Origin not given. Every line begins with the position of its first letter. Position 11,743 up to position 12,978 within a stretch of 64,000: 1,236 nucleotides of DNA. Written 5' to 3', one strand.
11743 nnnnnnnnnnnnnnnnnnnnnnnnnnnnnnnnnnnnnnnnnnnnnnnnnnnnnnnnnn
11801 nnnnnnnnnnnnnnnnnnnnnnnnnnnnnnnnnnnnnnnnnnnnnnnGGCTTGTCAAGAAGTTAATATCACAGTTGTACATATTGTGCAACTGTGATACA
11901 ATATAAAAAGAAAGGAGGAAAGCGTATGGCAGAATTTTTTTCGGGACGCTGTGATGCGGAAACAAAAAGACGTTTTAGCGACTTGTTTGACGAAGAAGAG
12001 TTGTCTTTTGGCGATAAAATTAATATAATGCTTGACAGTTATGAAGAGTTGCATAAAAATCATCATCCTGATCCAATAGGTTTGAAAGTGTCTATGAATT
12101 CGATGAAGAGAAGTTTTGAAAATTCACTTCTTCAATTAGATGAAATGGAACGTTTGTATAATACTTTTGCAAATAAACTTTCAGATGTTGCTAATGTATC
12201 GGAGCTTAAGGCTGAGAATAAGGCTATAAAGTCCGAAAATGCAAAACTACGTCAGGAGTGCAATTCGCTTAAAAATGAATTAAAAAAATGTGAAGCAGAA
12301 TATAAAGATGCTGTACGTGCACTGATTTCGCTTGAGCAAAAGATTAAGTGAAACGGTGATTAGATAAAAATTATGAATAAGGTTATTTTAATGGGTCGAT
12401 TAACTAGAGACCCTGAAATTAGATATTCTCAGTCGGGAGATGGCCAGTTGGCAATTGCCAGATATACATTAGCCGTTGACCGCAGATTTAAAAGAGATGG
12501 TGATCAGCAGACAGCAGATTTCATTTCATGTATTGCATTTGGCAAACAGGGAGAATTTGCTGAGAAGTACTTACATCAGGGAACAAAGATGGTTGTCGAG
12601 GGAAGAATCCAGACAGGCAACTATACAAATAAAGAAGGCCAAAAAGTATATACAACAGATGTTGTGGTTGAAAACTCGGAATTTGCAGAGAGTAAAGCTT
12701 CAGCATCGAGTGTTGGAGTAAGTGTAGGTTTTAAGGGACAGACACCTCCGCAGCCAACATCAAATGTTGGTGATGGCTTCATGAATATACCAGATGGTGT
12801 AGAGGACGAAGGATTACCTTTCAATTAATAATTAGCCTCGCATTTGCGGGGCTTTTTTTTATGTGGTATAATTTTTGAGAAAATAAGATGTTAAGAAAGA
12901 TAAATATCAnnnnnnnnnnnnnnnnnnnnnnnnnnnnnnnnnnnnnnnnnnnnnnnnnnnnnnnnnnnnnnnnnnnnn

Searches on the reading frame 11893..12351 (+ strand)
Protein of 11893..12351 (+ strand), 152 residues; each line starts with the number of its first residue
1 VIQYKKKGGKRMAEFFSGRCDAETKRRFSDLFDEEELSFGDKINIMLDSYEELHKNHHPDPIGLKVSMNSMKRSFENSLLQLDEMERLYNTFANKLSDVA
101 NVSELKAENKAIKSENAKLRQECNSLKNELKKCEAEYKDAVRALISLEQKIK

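Call 59: search_protein_families(library=pfam, proteins=[window:11893-12351:+], max_evalue=0.001)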
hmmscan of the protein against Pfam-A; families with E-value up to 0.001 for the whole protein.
window:11893-12351:+ (152 aa): 2 families
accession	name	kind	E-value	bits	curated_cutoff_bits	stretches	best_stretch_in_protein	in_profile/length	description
PF01496.24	V_ATPase_I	-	4.9e-05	21.9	30.7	1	65-149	15-97/815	V-type ATPase 116kDa subunit family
PF17675.6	APG6_N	-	0.00042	21.2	45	1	73-151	12-90/132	Apg6 coiled-coil region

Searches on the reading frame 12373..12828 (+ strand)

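Call 59: search_protein_families(library=pfam, proteins=[window:12373-12828:+], max_evalue=0.001)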
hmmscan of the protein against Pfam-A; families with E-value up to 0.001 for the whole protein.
window:12373-12828:+ (151 aa): 1 family
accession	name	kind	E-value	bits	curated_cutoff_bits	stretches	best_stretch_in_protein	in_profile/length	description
PF00436.31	SSB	-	2.8e-32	111.3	26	1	1-104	1-103/104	Single-strand binding protein family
